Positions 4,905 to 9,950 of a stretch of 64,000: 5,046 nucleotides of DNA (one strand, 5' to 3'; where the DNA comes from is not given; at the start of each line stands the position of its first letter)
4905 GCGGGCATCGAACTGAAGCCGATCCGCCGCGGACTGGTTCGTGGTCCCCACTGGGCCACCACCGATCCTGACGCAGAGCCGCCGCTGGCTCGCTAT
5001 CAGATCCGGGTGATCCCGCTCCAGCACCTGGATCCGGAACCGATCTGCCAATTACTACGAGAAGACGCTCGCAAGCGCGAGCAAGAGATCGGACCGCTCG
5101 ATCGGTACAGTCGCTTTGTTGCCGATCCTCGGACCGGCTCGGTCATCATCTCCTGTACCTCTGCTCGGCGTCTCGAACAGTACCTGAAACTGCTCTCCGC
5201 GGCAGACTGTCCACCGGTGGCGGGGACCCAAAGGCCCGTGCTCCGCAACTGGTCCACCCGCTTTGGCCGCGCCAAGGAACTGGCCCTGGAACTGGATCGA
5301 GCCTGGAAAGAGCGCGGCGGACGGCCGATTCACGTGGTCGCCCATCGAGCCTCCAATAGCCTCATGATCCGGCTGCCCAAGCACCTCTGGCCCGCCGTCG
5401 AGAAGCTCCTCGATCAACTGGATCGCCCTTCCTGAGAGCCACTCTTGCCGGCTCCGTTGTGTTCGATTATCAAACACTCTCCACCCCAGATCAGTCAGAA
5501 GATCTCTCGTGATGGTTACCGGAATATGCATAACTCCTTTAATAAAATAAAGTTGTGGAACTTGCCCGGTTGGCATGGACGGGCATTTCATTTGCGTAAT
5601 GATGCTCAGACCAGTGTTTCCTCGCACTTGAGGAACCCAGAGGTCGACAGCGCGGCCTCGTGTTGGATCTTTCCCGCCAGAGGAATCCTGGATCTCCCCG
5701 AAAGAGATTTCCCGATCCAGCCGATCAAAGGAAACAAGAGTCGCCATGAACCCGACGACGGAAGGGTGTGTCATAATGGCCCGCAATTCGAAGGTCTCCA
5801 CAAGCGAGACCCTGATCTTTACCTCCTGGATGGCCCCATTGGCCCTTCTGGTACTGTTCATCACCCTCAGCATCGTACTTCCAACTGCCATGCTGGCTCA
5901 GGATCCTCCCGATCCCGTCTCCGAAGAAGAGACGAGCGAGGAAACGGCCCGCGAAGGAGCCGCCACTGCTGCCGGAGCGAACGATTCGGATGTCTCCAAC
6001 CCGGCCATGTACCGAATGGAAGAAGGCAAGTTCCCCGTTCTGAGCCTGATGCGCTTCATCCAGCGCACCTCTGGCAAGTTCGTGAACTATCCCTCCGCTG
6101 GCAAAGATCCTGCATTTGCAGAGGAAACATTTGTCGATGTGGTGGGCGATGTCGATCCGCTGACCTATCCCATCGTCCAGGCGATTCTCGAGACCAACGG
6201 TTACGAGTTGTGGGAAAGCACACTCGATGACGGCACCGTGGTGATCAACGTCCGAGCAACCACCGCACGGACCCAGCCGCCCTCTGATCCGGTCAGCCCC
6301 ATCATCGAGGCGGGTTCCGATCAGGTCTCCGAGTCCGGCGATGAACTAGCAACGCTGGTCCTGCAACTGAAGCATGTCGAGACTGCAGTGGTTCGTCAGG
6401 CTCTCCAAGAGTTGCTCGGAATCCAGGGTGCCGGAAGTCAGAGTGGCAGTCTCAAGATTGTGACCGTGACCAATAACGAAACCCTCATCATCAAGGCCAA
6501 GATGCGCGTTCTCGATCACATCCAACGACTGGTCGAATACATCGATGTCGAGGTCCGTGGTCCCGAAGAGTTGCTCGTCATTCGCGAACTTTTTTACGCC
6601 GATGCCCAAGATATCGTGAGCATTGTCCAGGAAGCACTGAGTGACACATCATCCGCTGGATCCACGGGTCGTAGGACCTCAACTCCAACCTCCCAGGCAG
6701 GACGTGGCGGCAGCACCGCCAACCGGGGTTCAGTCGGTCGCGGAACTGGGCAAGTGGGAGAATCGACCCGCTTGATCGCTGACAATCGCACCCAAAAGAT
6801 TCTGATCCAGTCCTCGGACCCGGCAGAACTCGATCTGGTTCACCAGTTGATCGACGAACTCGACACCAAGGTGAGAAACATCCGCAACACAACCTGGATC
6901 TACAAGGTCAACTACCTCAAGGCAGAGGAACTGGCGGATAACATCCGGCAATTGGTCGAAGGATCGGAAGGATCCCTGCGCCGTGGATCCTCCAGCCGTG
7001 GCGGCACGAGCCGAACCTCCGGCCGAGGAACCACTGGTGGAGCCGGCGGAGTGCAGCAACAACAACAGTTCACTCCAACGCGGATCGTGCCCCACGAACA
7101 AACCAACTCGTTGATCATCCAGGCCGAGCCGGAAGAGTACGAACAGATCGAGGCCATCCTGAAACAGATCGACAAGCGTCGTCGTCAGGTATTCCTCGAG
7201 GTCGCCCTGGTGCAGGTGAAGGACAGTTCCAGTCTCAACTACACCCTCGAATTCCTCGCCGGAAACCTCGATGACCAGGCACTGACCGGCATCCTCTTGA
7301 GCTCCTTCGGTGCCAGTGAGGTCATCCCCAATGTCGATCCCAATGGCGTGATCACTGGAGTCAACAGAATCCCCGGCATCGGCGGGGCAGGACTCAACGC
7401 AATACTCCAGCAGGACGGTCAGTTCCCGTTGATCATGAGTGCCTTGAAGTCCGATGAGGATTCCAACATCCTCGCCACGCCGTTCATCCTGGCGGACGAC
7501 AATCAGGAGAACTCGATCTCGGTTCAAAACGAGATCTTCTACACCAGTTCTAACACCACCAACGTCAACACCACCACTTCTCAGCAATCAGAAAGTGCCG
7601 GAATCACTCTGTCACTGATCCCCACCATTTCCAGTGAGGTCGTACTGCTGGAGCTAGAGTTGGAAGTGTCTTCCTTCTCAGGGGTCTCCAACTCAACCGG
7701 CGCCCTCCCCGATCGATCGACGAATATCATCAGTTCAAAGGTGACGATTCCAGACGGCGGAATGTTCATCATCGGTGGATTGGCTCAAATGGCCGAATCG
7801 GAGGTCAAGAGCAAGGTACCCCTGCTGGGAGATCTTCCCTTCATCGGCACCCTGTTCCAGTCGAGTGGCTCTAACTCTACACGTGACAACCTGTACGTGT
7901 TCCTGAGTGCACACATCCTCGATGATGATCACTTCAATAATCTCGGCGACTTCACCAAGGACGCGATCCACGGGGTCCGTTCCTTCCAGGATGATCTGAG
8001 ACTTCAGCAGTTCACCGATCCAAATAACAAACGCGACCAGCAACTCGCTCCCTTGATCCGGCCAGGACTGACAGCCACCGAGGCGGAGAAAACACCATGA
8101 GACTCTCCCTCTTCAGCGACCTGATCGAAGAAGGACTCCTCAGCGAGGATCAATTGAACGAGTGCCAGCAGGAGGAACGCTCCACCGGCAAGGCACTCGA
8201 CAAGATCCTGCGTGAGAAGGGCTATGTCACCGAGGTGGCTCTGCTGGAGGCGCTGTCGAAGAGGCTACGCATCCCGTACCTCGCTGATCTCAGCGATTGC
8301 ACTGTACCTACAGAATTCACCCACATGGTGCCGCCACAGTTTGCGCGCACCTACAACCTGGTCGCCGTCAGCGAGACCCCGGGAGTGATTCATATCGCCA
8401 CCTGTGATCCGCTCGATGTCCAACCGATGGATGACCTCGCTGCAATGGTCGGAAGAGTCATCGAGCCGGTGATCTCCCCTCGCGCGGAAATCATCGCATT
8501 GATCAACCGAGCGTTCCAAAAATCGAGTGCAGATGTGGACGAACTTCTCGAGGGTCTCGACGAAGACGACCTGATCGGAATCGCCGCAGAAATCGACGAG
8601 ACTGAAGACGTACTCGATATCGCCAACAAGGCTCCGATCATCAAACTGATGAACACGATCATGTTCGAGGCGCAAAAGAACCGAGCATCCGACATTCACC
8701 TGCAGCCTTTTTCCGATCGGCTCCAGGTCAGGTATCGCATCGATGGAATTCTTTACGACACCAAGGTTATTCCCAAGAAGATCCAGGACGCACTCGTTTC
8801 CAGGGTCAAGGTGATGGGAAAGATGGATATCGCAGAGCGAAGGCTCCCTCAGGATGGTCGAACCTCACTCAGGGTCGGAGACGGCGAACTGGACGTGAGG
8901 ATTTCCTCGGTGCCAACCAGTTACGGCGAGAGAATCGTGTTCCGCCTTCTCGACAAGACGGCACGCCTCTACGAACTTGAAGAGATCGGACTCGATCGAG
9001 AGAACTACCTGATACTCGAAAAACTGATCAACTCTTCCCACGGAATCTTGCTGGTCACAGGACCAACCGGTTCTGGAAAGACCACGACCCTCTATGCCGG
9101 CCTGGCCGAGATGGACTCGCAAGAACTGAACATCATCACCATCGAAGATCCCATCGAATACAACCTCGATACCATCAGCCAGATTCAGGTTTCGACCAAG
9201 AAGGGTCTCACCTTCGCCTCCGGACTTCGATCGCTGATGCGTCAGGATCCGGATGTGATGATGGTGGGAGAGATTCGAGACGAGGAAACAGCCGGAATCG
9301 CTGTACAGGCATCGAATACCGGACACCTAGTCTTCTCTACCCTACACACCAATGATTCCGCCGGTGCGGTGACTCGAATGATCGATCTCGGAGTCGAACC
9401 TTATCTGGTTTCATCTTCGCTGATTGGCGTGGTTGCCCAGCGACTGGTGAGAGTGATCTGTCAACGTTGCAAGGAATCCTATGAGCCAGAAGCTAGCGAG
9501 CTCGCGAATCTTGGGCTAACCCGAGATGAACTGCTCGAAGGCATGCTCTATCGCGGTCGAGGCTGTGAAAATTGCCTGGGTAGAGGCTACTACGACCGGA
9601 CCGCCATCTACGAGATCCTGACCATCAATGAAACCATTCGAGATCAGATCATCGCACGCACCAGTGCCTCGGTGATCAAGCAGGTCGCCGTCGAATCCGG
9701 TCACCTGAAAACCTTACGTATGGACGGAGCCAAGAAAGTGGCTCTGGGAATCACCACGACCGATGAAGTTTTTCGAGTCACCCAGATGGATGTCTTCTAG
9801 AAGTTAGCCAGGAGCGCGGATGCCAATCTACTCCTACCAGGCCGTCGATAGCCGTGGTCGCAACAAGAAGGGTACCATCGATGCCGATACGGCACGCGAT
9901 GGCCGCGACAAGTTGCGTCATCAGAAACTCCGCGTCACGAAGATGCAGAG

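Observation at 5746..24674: Complete type II secretion system split into two convergent blocks around a Kelch/HEAT lipoprotein island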

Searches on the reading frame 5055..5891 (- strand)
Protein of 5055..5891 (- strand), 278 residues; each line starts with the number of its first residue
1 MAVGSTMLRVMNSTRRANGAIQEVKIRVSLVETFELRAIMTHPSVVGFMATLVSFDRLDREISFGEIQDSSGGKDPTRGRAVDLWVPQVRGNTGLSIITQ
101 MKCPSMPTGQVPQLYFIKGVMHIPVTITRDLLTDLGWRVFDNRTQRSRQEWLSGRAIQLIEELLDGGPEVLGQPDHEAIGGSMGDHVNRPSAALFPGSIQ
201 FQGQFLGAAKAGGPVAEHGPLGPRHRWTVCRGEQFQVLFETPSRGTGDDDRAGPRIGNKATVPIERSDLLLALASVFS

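Call 8: search_protein_families(library=pfam, proteins=[window:5055-5891:-], max_evalue=0.001)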
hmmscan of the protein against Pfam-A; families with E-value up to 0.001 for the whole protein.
window:5055-5891:- (278 aa): 0 families

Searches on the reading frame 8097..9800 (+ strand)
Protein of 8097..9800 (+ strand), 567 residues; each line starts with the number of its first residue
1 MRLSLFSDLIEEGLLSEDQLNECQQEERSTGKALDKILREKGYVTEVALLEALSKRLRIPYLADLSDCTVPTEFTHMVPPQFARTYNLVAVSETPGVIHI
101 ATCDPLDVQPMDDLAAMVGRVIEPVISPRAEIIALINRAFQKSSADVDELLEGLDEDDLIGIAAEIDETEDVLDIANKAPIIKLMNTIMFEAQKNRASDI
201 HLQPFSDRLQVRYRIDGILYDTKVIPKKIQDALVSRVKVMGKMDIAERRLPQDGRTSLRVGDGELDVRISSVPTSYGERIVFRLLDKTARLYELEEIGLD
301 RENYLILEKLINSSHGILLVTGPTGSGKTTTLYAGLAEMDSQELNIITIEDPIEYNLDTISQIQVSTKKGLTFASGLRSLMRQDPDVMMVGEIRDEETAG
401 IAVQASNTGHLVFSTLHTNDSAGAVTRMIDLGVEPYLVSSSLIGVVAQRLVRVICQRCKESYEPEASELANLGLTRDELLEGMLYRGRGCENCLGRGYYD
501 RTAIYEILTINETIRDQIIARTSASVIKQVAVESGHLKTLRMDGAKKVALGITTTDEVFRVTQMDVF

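Call 3: search_protein_families(library=pfam, proteins=[window:8097-9800:+], max_evalue=0.01)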
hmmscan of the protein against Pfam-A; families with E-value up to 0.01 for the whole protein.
window:8097-9800:+ (567 aa): 10 families
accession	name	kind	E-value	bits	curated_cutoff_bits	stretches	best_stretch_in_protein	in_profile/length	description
PF00437.27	T2SSE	-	6e-130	433.6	24.9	1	176-560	3-370/370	Type II/IV secretion system protein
PF05157.20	MshEN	-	2.3e-16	60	23.1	1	57-143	1-87/90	MshEN domain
PF25199.1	nSTAND_NTPase5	-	0.00018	21.8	34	1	312-368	38-95/145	Novel STAND NTPase 5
PF12775.13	AAA_7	-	0.0002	21.4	25.8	1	306-349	25-67/181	P-loop containing dynein motor region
PF13401.12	AAA_22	-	0.0013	19.5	27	1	313-352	3-42/130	AAA domain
PF20720.3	nSTAND3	-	0.0018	18.4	27.2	1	313-352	15-54/155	Novel STAND NTPase 3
PF13476.12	AAA_23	-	0.0035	18.4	27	1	311-333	15-37/201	AAA domain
PF13604.12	AAA_30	-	0.0036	17.5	27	1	306-340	9-43/191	AAA domain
PF13191.12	AAA_16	-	0.0067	17.4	32.6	0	308-350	17-57/167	AAA ATPase domain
PF03215.21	Rad17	-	0.0089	16.4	23.8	0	305-334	35-64/186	Rad17 P-loop domain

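Call 7: search_protein_families(library=ncbifam, proteins=[window:8097-9800:+], max_evalue=0.01)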
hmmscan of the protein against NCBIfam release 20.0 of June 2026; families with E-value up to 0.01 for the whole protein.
window:8097-9800:+ (567 aa): 23 families
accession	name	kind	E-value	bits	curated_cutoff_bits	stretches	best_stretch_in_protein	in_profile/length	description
TIGR02533.1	type_II_gspE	equivalog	6.9e-191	635.1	630.25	1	76-562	2-486/486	type II secretion system ATPase GspE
TIGR02538.1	type_IV_pilB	equivalog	3.4e-166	554.1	675.65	1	7-563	4-563/564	type IV-A pilus assembly ATPase PilB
NF053534.1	T4PilAsmATPsTfpB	equivalog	6.3e-141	470.6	850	1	39-562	58-582/584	type IV pilus assembly ATPase TfpB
NF007755.0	PRK10436.1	equivalog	2.6e-128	428.6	617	1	83-564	14-461/465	type II secretion system protein GspE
NF041000.1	ATPase_ComGA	equivalog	1.4e-77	260.3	300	1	187-452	2-266/267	competence type IV pilus ATPase ComGA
TIGR01420.1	pilT_fam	subfamily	2e-51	175.3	319.1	1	185-452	2-269/343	PilT/PilU family type 4a pilus ATPase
TIGR02525.1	plasmid_TraJ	equivalog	8.8e-25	87.4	368.3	1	293-430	131-271/372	plasmid transfer ATPase TraJ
TIGR02524.1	dot_icm_DotB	equivalog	4.2e-21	75.6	463.3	1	311-429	130-257/358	Dot/Icm type IV secretion system ATPase DotB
TIGR02782.1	TrbB_P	equivalog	5.1e-18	65.4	304.55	1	303-434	125-258/303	P-type conjugative transfer ATPase TrbB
NF058587.1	archaellum_moto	equivalog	1.5e-15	57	550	1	318-429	278-394/527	archaellum flagellar ATPase motor FlaI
TIGR03819.1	heli_sec_ATPase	hypoth_equivalog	3e-15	56.3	373.15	1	274-451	136-320/340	TadA family conjugal transfer-associated ATPase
TIGR02788.1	VirB11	equivalog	1.7e-14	53.6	249.95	1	306-433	136-267/308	P-type DNA transfer ATPase VirB11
NF010469.0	PRK13894.1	subfamily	2e-13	50.4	508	1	306-431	141-267/320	conjugal transfer ATPase TrbB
NF010407.0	PRK13833.1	subfamily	1.2e-12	47.9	499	1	307-434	137-265/323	conjugal transfer protein TrbB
NF053672.1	bindosome_BasE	exception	5.8e-11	41.8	1000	1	316-448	271-409/512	bindosome assembly system ATPase subunit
NF053729.1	c-di-GMP_motif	domain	3.5e-10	39.5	38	1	9-55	6-52/53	cyclic di-GMP-binding domain-containing protein, MshE-related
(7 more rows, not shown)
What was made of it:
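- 8097..9800 (+): GspE-type assembly ATPase with an MshEN N-terminal domain. NF053729 c-di-GMP motif at 39.5 bits, above the 38 cut-off (call 7).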
